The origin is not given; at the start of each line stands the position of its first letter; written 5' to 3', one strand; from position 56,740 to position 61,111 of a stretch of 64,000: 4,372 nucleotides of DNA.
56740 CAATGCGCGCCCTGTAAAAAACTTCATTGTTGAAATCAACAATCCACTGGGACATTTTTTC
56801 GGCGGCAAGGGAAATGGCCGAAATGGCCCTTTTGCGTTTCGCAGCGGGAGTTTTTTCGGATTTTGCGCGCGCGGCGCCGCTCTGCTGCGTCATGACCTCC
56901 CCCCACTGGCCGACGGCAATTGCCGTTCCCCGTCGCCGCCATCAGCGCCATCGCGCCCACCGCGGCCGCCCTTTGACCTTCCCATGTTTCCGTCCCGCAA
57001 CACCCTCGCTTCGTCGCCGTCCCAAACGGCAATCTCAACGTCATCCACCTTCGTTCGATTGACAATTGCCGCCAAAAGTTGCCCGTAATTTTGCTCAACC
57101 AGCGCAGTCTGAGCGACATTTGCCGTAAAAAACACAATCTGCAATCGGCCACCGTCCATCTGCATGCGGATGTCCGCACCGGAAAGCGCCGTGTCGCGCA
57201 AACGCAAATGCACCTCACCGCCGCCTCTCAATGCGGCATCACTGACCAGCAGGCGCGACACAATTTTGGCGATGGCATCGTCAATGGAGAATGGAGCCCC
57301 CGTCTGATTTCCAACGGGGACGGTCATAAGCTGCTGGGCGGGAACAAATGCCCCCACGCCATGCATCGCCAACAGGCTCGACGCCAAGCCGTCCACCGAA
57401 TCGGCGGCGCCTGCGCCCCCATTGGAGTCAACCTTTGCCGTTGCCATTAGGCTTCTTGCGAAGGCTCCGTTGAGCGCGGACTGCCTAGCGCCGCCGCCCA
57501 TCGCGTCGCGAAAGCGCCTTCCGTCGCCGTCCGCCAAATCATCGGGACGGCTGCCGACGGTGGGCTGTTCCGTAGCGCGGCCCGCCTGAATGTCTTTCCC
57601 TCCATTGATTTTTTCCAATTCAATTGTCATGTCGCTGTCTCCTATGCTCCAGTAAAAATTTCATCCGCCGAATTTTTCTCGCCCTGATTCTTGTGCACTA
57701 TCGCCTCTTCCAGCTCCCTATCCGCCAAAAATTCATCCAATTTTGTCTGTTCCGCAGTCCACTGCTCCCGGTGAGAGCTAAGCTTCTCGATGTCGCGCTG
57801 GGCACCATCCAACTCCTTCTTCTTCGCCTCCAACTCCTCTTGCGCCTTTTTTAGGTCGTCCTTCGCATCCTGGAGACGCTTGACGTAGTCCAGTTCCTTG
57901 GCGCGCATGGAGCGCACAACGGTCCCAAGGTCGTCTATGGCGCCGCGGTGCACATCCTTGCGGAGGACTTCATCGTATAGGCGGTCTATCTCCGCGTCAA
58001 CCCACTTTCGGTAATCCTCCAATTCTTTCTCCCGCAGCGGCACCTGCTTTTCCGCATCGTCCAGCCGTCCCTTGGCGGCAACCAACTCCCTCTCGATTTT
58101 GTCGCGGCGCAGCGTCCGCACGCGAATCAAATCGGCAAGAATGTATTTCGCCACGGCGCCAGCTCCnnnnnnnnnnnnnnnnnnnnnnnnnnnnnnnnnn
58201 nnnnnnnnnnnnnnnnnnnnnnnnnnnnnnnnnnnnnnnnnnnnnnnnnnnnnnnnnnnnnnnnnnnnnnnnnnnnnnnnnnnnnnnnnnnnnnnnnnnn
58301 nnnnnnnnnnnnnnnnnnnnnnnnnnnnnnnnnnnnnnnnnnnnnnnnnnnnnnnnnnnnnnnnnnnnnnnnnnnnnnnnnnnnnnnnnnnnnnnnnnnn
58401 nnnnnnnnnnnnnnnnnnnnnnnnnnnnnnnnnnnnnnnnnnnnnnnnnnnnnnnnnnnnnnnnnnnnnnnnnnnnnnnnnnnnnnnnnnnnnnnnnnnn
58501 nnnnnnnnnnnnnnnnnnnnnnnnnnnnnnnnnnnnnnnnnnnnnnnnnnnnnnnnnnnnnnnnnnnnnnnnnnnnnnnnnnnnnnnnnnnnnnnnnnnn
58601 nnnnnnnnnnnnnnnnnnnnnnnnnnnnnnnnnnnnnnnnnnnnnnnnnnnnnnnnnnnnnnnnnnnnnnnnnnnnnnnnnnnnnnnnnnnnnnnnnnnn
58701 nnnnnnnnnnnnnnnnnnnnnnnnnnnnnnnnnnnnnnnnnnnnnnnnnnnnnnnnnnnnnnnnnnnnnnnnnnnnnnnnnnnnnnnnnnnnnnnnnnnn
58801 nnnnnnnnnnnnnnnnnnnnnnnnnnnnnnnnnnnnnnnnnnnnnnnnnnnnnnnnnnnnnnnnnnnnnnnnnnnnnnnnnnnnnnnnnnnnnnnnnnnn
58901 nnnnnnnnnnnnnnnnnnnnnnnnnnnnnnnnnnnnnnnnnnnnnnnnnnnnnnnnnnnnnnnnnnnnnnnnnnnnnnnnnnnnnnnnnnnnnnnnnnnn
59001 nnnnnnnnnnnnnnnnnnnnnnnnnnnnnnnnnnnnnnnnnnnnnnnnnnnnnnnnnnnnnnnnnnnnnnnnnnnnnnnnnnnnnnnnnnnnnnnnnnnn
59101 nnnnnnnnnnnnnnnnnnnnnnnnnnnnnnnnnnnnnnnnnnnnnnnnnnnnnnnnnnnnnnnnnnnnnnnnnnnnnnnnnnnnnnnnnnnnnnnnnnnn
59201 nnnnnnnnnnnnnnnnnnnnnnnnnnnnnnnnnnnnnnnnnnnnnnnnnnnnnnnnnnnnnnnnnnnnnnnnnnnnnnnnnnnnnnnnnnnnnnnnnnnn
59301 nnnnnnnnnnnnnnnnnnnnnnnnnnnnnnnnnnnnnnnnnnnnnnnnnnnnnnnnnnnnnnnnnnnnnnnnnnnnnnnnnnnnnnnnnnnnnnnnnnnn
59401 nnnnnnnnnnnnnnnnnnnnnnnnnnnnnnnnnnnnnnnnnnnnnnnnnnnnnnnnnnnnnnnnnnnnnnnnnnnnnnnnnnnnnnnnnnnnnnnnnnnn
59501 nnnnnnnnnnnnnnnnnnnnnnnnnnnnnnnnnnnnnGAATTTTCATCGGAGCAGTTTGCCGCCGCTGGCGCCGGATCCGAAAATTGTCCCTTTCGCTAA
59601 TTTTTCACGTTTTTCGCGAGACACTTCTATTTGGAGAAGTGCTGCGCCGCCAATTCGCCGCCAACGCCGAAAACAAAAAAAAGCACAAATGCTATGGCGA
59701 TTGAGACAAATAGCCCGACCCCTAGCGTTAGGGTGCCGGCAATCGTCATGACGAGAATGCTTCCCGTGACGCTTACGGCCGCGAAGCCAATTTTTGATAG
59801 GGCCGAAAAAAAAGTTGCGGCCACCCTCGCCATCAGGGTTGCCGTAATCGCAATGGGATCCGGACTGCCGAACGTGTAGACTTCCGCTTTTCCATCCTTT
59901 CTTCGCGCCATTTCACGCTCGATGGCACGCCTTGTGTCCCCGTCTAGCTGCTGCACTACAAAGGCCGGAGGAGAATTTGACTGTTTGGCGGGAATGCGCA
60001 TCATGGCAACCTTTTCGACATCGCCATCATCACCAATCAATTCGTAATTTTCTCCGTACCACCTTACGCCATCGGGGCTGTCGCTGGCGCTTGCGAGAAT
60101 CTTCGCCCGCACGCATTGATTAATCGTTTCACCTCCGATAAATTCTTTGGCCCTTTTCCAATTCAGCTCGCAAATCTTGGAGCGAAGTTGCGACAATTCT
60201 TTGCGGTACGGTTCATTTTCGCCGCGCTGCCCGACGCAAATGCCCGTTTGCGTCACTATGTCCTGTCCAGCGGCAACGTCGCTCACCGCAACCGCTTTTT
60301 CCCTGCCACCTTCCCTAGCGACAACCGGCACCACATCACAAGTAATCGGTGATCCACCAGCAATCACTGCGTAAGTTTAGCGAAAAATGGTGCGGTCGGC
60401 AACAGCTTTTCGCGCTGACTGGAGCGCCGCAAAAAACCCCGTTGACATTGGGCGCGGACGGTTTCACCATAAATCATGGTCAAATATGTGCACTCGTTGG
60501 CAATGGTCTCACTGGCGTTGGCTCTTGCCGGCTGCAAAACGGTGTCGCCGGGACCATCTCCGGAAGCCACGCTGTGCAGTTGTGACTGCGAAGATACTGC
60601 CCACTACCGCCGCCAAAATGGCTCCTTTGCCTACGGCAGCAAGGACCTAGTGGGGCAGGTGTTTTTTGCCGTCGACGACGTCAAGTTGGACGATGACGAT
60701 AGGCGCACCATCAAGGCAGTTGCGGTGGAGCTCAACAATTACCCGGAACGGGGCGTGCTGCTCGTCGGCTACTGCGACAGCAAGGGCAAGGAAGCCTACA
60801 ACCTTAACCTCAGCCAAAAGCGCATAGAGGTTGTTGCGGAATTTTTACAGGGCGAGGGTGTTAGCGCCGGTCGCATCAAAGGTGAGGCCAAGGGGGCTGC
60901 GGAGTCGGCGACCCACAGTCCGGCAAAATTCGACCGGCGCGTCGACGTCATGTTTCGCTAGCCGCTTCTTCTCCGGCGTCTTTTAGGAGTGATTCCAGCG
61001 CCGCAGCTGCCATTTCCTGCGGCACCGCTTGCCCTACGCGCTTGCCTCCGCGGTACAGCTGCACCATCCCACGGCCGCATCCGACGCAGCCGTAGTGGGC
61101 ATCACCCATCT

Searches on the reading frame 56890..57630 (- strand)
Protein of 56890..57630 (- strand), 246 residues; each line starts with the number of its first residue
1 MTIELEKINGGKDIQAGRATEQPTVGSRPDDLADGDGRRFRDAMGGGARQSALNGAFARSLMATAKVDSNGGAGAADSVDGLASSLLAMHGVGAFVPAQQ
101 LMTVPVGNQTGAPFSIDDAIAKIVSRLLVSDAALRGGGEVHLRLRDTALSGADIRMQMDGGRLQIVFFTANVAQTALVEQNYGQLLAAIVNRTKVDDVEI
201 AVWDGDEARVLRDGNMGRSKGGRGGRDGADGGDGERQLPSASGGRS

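Call 5: search_protein_families(library=pfam, proteins=[window:56890-57630:-], max_evalue=0.01)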
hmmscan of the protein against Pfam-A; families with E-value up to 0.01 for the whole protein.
window:56890-57630:- (246 aa): 2 families
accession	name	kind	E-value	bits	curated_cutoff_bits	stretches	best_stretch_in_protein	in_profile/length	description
PF09483.15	HpaP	-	8.8e-06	26.2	23.8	1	118-203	3-90/90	Type III secretion protein (HpaP)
PF02120.21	Flg_hook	-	0.0027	17.9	29.8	1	136-189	11-64/85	Flagellar hook-length control protein FliK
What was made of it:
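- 56890..57630 (-): sctP (HpaP/YscP-like length-control and substrate-switch protein). Pfam HpaP 8.8e-06; Flg_hook weak (call 5).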

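Call 23: search_protein_families(library=ncbifam, proteins=[window:56890-57630:-], max_evalue=0.01)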
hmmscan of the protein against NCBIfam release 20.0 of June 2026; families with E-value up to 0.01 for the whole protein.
window:56890-57630:- (246 aa): 1 family
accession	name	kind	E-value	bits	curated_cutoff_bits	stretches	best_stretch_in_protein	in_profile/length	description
TIGR02514.1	type_III_yscP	equivalog_domain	0.0055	16.9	76.5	1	116-186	22-89/129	type III secretion system needle length determinant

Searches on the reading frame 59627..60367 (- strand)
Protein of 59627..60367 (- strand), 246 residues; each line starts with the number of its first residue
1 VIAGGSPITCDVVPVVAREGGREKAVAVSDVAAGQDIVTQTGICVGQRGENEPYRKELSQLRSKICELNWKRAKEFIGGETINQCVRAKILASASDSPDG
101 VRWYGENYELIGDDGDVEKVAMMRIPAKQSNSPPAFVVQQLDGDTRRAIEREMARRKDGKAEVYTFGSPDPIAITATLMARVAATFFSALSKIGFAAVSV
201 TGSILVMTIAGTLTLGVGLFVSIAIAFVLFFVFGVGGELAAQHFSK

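Call 5: search_protein_families(library=pfam, proteins=[window:59627-60367:-], max_evalue=0.01)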
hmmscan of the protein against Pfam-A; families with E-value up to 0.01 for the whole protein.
window:59627-60367:- (246 aa): 0 families

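Call 23: search_protein_families(library=ncbifam, proteins=[window:59627-60367:-], max_evalue=0.01)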
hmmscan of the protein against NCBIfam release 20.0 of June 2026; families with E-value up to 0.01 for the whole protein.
window:59627-60367:- (246 aa): 0 families
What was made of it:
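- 59627..60367 (-): orf246, upstream of sctN, where V. spinosum and sister lineages have sctJ-K-L. It is not SctL, K or J and is not conserved. It has a C-terminal hydrophobic stretch of about 70 aa. Its status as a gene is uncertain. No Pfam or NCBIfam hit (calls 5, 23).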

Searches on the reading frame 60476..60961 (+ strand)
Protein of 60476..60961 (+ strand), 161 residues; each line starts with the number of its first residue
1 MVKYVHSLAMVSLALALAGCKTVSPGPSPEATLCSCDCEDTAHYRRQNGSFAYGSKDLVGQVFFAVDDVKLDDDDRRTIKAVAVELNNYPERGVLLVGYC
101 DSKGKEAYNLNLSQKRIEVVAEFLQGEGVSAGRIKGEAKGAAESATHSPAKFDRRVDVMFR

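Call 6: search_protein_families(library=pfam, proteins=[window:60476-60961:+], max_evalue=0.001)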
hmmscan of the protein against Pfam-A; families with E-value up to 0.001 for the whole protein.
window:60476-60961:+ (161 aa): 1 family
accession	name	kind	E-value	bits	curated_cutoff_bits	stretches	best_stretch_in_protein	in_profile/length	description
PF00691.25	OmpA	-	3.3e-14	53.4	27.2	1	63-150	1-90/98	OmpA family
